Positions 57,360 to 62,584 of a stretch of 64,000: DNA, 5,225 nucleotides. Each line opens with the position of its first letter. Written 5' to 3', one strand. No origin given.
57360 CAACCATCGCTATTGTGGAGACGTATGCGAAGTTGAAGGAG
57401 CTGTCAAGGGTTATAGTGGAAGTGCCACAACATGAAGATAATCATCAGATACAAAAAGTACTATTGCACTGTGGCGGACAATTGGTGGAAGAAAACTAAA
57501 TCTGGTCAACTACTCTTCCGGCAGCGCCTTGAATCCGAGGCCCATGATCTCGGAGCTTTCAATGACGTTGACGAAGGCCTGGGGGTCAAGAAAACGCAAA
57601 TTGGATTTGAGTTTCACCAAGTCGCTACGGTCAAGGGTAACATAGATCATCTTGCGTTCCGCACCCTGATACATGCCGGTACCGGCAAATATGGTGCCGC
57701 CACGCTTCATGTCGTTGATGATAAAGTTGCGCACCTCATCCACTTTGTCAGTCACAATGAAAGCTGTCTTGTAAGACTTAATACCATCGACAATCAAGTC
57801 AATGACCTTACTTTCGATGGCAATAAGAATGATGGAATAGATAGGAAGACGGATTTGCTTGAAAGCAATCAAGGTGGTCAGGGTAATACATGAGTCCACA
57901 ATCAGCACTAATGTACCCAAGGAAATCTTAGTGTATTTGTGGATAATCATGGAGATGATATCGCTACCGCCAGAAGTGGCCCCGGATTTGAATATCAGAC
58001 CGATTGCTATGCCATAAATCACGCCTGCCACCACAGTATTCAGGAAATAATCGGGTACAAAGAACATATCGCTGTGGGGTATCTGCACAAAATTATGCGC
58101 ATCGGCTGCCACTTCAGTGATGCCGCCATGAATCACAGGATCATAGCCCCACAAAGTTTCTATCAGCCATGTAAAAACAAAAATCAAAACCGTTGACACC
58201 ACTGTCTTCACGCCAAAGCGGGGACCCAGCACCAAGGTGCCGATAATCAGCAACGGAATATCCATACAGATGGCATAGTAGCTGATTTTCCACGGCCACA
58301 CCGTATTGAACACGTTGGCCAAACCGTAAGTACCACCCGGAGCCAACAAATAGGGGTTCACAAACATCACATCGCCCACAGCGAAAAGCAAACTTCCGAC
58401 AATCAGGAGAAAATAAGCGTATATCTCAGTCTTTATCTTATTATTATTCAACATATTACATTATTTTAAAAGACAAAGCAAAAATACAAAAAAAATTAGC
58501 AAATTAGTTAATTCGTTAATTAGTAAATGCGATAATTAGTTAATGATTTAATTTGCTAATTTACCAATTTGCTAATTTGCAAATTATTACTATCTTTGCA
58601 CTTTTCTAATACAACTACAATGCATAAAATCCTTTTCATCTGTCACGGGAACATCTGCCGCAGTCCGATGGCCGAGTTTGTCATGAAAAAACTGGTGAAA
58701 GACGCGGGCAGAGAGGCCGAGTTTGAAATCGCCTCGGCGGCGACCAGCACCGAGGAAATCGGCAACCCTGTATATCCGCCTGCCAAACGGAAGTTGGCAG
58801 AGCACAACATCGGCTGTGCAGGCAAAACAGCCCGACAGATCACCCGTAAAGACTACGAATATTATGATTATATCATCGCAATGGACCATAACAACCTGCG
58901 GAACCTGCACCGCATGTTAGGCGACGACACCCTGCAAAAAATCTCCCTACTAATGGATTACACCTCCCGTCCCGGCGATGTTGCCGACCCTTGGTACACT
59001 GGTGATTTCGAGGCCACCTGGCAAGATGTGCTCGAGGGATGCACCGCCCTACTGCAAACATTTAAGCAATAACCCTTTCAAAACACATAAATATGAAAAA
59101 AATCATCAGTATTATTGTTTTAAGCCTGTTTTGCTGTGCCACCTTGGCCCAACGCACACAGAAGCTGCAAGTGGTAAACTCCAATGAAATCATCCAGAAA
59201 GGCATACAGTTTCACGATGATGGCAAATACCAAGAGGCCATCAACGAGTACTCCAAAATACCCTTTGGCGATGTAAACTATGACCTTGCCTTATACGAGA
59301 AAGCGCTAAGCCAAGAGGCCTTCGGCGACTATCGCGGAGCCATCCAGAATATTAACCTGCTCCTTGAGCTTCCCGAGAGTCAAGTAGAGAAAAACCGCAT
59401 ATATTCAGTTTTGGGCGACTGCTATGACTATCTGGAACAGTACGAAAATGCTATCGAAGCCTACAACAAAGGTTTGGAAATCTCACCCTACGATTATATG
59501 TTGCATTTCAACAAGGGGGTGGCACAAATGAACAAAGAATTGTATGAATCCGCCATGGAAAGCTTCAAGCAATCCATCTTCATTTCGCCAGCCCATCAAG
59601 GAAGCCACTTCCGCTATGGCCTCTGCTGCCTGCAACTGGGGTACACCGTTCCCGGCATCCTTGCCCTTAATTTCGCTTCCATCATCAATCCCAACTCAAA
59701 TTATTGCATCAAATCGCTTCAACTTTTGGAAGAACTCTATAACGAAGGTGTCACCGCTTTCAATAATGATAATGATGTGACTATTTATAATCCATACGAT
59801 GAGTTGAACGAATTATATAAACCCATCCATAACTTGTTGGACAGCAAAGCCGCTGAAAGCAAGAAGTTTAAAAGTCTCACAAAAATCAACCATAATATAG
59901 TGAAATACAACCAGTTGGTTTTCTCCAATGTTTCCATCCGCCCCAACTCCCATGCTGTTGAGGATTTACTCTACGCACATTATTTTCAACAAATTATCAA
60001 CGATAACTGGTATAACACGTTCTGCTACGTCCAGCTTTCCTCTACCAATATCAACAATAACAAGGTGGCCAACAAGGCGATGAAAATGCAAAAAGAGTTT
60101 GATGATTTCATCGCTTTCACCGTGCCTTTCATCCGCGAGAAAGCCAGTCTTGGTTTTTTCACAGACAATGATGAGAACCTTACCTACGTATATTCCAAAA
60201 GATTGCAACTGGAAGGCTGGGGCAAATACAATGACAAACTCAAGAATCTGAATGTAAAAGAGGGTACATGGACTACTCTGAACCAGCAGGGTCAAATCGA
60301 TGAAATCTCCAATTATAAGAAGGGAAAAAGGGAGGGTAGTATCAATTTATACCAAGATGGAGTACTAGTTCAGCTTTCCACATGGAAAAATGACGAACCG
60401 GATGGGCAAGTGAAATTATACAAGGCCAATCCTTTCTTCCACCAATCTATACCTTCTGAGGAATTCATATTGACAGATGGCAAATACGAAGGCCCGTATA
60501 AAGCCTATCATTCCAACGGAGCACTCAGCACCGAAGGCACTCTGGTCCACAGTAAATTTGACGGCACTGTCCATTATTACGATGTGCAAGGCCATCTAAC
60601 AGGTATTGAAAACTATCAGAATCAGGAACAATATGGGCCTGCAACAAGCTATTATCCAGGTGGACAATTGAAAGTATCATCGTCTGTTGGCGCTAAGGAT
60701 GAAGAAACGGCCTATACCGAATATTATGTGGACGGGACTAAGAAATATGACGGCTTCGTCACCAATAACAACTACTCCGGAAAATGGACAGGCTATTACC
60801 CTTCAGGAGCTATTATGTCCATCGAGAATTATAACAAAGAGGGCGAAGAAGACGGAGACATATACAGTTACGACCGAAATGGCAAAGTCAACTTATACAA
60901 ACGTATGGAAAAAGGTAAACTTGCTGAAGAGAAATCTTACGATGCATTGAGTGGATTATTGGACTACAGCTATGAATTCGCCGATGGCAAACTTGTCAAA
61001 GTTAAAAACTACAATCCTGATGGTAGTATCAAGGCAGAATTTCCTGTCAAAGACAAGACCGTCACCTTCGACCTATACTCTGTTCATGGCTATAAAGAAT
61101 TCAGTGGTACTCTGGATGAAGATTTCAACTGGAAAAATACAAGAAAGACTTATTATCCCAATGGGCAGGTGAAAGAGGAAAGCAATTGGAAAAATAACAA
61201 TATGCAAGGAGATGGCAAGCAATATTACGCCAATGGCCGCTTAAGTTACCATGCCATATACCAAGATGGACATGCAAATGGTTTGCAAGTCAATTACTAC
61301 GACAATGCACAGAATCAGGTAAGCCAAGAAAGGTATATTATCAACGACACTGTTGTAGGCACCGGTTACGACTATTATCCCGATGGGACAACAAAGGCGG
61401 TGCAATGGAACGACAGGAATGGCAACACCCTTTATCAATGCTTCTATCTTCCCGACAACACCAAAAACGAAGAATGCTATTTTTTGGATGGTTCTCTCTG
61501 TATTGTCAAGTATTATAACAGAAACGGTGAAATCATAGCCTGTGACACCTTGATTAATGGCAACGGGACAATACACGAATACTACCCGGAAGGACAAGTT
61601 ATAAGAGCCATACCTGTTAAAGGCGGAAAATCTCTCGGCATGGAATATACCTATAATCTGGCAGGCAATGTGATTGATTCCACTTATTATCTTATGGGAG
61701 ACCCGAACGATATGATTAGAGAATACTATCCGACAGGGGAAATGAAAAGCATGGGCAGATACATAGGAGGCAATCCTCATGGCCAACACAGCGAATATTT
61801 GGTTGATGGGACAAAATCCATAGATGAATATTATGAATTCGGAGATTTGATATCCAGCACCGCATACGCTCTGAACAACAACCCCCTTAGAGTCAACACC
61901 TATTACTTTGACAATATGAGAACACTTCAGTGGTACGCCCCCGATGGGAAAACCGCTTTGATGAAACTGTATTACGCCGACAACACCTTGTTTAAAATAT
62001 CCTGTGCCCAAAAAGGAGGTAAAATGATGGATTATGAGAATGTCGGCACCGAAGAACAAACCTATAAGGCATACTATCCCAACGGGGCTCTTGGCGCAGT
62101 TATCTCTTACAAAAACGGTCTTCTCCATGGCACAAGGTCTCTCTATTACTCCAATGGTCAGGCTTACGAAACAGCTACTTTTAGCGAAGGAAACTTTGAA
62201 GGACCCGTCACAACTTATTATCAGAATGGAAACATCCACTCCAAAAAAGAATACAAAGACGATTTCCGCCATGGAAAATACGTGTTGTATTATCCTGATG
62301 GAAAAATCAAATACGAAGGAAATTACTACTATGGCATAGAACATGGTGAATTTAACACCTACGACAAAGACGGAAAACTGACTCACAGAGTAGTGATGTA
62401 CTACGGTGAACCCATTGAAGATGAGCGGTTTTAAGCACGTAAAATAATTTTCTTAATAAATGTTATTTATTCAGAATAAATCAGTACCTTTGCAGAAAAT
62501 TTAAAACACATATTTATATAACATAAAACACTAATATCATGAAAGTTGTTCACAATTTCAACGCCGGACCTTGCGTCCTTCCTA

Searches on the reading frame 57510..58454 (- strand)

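Call 26: search_protein_families(library=pfam, proteins=[window:57510-58454:-], max_evalue=0.01)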
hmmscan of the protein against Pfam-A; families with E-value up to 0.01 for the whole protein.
window:57510-58454:- (314 aa): 2 families
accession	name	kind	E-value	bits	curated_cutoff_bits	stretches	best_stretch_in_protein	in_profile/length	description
PF02588.21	YitT_membrane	-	1.2e-47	162.4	24.3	1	14-245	2-204/205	Uncharacterised 5xTM membrane BCR, YitT family COG1284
PF10035.14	DUF2179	-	6.9e-17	61.5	22.8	1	251-305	1-55/55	Uncharacterized protein conserved in bacteria (DUF2179)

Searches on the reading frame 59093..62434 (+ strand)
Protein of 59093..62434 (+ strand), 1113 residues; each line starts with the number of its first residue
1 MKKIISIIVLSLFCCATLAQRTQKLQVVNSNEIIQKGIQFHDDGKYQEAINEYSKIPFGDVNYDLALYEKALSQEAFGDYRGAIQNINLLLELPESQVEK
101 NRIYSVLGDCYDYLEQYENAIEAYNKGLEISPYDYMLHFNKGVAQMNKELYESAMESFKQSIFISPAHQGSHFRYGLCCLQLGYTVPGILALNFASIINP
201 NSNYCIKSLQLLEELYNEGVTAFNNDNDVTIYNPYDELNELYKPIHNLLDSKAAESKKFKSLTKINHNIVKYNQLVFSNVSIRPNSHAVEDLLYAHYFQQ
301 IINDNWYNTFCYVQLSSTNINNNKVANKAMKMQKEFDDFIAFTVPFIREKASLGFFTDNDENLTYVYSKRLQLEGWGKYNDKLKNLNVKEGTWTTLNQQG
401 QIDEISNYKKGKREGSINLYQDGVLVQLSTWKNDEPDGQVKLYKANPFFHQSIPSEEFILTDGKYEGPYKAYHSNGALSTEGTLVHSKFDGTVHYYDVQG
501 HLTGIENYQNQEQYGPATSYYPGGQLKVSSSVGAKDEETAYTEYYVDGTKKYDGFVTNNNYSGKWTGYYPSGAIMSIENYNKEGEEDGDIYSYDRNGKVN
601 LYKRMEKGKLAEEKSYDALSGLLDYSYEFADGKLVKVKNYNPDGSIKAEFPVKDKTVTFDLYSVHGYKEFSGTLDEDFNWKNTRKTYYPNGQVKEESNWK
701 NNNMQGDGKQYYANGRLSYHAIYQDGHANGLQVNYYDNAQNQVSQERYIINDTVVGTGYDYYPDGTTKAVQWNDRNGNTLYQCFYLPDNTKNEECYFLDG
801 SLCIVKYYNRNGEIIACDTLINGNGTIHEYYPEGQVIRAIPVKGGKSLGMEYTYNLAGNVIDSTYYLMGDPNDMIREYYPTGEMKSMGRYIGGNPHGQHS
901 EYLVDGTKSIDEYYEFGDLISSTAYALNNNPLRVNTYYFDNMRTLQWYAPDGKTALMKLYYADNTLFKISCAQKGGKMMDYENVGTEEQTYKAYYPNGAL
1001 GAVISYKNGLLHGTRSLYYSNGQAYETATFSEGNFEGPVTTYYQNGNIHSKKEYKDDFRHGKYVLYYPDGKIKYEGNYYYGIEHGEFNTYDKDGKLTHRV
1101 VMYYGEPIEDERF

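Call 26: search_protein_families(library=pfam, proteins=[window:59093-62434:+], max_evalue=0.01)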
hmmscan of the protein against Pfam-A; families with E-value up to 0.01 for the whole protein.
window:59093-62434:+ (1113 aa): 9 families
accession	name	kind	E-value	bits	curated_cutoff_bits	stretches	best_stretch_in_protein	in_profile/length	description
PF07661.19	MORN_2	-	8.7e-26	87.4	29.6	2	683-701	4-22/22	MORN repeat variant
PF00515.34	TPR_1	-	1.9e-10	40.5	27.8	1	103-133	3-33/34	Tetratricopeptide repeat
PF07719.23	TPR_2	-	9.4e-09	35.2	27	1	103-133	3-33/34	Tetratricopeptide repeat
PF13181.12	TPR_8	-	1.2e-07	31.8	25.7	1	102-132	2-32/34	Tetratricopeptide repeat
PF13414.12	TPR_11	-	4.4e-07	29.9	26.8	1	113-147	6-40/42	TPR repeat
PF07202.18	Tcp10_C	-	0.00019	21.5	36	0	683-695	22-34/35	T-complex protein 10 C-terminus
PF13424.12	TPR_12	-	0.00091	19.8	30.1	0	102-131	46-75/77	Tetratricopeptide repeat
PF13432.12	TPR_16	-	0.00099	20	32.7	0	68-134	1-64/65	Tetratricopeptide repeat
PF12895.13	ANAPC3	-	0.0014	19.3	27.2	0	115-183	3-70/82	Anaphase-promoting complex, cyclosome, subunit 3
